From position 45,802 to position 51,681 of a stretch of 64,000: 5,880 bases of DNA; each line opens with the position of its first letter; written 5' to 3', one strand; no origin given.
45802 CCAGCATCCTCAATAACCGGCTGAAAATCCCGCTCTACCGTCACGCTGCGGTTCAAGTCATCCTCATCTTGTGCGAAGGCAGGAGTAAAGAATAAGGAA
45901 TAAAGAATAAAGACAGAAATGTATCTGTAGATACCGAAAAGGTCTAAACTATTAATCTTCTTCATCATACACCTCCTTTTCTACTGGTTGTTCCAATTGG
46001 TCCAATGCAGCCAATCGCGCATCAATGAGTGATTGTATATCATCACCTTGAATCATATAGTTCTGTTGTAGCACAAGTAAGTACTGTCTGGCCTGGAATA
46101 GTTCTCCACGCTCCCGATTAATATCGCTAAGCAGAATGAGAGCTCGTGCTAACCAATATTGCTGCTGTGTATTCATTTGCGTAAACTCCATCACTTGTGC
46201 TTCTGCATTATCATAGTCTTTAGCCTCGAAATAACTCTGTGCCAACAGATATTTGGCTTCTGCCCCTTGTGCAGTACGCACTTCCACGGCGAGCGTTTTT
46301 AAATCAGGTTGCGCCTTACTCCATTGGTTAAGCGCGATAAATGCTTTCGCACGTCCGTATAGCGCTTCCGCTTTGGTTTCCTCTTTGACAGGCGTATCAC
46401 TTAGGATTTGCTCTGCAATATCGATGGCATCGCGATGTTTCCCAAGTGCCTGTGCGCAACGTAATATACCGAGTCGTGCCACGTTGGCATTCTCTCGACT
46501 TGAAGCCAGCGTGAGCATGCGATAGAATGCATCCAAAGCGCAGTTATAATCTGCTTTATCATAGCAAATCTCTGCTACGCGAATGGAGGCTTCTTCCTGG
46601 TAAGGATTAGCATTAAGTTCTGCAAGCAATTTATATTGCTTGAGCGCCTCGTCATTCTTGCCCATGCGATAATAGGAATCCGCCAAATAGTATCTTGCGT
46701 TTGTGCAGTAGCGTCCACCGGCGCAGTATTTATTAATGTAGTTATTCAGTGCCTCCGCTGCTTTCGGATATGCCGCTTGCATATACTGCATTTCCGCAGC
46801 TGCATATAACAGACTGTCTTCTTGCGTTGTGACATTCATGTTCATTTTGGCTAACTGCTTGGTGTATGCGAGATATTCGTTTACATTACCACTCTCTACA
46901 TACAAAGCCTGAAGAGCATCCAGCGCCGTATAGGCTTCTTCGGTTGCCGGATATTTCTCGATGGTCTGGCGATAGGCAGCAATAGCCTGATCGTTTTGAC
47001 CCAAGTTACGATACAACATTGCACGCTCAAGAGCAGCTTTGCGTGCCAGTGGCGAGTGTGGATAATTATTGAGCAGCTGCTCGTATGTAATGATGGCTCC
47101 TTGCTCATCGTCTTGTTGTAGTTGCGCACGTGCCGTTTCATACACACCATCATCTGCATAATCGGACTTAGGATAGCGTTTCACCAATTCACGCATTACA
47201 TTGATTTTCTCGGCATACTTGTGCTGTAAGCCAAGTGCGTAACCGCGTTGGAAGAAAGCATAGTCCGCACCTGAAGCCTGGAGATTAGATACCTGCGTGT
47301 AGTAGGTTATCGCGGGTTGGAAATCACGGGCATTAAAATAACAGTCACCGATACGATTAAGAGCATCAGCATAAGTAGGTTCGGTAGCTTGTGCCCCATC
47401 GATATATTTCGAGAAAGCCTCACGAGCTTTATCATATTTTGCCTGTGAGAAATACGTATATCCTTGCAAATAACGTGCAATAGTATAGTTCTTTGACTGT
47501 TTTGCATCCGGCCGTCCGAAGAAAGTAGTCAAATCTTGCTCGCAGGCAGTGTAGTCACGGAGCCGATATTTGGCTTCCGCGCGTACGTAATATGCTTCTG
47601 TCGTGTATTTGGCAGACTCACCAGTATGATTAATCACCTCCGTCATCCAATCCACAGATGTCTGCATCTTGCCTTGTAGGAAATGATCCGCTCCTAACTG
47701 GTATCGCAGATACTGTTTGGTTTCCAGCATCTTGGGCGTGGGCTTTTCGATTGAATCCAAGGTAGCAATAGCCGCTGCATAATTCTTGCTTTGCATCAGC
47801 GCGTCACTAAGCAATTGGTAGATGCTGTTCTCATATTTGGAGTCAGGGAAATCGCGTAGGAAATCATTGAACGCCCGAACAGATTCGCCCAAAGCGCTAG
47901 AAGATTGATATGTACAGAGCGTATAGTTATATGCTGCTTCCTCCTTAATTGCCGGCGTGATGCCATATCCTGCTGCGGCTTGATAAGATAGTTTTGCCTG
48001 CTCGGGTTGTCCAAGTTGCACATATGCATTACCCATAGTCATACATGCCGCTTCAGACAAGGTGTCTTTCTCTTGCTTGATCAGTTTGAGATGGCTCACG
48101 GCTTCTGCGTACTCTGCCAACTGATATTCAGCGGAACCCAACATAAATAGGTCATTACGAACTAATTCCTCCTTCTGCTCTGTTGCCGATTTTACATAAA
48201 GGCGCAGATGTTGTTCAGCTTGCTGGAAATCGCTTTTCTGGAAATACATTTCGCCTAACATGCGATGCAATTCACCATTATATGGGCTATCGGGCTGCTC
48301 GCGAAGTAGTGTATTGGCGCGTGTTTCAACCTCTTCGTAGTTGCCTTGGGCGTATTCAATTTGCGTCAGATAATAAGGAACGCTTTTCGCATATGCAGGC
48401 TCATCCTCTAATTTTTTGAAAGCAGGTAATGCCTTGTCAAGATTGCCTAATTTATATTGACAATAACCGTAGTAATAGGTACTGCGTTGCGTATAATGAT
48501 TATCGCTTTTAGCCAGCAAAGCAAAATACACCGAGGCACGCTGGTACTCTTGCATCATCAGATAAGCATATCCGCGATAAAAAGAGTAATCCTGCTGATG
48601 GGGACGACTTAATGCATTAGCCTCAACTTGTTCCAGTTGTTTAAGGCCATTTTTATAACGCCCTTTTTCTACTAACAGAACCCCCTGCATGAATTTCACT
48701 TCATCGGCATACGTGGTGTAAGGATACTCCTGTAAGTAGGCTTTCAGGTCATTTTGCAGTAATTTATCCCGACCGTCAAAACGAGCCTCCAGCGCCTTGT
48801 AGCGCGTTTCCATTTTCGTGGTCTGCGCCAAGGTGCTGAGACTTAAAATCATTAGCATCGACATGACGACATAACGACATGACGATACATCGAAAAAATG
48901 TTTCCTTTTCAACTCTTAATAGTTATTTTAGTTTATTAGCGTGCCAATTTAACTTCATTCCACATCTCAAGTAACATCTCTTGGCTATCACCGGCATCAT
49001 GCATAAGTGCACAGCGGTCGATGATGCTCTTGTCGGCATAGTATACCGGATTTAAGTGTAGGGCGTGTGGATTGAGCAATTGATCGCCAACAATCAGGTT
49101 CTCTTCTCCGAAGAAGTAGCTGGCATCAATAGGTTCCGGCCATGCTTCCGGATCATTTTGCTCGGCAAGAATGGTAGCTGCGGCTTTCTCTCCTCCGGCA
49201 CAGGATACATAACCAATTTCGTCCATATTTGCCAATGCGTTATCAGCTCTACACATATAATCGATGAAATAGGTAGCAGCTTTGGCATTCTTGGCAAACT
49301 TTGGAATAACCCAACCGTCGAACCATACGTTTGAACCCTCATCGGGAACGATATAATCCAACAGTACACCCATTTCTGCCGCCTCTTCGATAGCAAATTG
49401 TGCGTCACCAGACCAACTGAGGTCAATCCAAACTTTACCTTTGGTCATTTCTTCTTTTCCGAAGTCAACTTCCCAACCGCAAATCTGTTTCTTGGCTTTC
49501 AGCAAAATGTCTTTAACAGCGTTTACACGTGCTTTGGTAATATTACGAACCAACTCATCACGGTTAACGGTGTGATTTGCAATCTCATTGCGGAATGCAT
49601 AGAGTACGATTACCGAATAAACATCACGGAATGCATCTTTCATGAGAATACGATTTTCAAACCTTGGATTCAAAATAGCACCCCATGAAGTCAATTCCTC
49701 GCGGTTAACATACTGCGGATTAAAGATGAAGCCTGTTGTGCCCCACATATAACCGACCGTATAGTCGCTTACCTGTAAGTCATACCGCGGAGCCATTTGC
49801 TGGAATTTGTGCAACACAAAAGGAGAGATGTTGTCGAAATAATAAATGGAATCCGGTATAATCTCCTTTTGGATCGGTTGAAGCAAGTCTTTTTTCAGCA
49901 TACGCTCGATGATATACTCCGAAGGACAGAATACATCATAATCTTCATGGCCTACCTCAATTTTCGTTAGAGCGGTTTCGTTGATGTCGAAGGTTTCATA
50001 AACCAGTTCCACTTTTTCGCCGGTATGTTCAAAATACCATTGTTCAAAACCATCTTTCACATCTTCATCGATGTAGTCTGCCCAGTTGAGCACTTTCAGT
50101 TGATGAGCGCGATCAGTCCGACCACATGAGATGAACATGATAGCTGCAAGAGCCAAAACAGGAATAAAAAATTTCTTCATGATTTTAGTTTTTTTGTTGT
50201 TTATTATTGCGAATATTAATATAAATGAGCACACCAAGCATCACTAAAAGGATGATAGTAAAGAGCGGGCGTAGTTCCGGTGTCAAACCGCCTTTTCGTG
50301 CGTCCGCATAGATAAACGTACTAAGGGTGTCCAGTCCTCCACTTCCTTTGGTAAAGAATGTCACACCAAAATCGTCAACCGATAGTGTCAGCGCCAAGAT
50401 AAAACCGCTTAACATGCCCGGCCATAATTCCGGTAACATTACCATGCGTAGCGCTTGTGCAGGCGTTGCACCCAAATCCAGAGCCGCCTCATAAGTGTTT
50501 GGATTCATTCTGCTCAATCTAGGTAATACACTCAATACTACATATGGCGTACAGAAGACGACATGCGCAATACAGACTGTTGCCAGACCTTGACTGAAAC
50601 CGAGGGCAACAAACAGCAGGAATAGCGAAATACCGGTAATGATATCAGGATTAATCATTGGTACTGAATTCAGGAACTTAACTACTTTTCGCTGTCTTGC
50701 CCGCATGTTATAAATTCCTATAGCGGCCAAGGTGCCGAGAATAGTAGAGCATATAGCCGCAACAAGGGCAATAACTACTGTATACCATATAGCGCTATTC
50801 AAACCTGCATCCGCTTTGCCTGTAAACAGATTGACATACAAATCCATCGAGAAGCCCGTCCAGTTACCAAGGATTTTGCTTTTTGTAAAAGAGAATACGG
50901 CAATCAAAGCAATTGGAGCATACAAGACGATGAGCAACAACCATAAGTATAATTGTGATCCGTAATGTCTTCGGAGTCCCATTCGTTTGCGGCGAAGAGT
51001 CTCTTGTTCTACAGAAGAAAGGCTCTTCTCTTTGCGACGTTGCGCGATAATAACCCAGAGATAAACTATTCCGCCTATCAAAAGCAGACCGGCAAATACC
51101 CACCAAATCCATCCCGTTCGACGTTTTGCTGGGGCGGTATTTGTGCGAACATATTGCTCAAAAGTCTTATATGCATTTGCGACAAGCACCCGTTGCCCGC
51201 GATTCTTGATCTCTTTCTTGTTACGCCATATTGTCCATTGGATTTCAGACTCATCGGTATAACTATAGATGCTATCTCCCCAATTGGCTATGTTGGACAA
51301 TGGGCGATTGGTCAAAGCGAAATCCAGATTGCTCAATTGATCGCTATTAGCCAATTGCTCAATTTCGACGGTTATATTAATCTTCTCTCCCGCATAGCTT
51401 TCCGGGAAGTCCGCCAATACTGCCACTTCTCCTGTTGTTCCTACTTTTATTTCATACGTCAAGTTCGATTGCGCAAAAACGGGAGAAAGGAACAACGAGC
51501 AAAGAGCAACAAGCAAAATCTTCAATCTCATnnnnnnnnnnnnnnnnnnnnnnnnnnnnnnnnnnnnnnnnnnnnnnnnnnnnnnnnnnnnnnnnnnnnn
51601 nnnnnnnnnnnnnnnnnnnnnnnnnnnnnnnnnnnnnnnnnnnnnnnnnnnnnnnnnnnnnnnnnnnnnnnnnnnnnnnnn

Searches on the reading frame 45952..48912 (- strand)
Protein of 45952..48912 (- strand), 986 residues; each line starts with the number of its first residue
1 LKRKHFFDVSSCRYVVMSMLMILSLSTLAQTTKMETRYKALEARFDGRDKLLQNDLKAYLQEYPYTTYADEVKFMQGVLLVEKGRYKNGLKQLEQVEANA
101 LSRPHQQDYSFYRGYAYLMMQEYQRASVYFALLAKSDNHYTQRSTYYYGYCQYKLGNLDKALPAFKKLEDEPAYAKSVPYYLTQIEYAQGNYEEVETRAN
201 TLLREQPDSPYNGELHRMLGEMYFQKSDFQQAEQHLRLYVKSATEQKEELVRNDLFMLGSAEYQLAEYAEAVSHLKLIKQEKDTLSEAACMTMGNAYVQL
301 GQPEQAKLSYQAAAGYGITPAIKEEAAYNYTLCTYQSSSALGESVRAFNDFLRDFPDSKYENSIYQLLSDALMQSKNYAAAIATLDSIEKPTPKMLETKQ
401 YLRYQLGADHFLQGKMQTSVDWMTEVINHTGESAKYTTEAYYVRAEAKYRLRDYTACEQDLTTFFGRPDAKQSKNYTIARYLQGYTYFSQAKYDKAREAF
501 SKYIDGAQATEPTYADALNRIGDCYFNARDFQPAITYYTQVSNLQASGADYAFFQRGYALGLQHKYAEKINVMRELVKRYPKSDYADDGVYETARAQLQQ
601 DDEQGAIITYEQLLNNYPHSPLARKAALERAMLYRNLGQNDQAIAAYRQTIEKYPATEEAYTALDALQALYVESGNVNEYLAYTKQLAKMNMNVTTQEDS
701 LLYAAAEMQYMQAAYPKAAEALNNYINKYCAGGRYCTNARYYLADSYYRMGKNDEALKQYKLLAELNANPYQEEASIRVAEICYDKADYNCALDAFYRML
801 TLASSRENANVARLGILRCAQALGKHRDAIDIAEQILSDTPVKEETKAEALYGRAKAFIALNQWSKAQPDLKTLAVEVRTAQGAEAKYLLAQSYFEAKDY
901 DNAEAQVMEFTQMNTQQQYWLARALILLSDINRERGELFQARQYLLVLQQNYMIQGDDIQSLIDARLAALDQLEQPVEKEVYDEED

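Call 79: search_protein_families(library=pfam, proteins=[window:45952-48912:-], max_evalue=0.00001)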
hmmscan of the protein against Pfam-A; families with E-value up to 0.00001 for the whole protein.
window:45952-48912:- (986 aa): 12 families
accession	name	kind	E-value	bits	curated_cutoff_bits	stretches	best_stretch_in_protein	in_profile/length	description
PF13432.12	TPR_16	-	2e-34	118.1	32.7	0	852-906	1-52/65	Tetratricopeptide repeat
PF13174.12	TPR_6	-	1.5e-32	110.4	26.3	0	626-656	2-32/33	Tetratricopeptide repeat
PF07719.23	TPR_2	-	9.6e-30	100.7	27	0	739-768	3-32/34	Tetratricopeptide repeat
PF14559.12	TPR_19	-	2.9e-22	79.2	25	0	155-210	4-59/68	Tetratricopeptide repeat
PF00515.34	TPR_1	-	3.3e-20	71.4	27.8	0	515-540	1-26/34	Tetratricopeptide repeat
PF13428.12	TPR_14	-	5.6e-19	67.2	23.5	0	626-664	3-41/44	Tetratricopeptide repeat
PF13181.12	TPR_8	-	5.9e-17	60.8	25.7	0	628-651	5-28/34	Tetratricopeptide repeat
PF13424.12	TPR_12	-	3.4e-14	53.2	30.1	0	482-544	8-74/77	Tetratricopeptide repeat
PF12895.13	ANAPC3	-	1.6e-10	41.5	27.2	0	825-905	4-77/82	Anaphase-promoting complex, cyclosome, subunit 3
PF09976.15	TPR_21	-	2.2e-08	34.5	25.5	0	165-314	28-173/193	Tetratricopeptide repeat-like domain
PF13525.12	YfiO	-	5e-08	33.4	25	0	553-663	8-129/203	Outer membrane lipoprotein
PF25064.1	ARM_TT21_5th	-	3.6e-06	27.7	27.8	0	639-724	16-97/117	TT21 fifth ARM repeats domain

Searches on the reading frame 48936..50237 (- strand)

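Call 79: search_protein_families(library=pfam, proteins=[window:48936-50237:-], max_evalue=0.00001)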
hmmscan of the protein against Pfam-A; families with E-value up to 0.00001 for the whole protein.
window:48936-50237:- (433 aa): 3 families
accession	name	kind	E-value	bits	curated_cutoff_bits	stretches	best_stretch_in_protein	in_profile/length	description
PF13416.11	SBP_bac_8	-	1.5e-19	71.3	27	1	71-347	9-262/279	Bacterial extracellular solute-binding protein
PF13343.11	SBP_bac_6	-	3.4e-13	50.1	24.6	1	108-331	19-205/245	Bacterial extracellular solute-binding protein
PF01547.30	SBP_bac_1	-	1.7e-08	35.3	26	1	56-332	10-304/307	Bacterial extracellular solute-binding protein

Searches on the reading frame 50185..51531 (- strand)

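Call 79: search_protein_families(library=pfam, proteins=[window:50185-51531:-], max_evalue=0.00001)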
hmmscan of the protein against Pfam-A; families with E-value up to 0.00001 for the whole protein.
window:50185-51531:- (448 aa): 1 family
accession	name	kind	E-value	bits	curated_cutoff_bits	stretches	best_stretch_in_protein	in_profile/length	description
PF00528.27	BPD_transp_1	-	4e-13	49.9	26.4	1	263-437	2-171/184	Binding-protein-dependent transport system inner membrane component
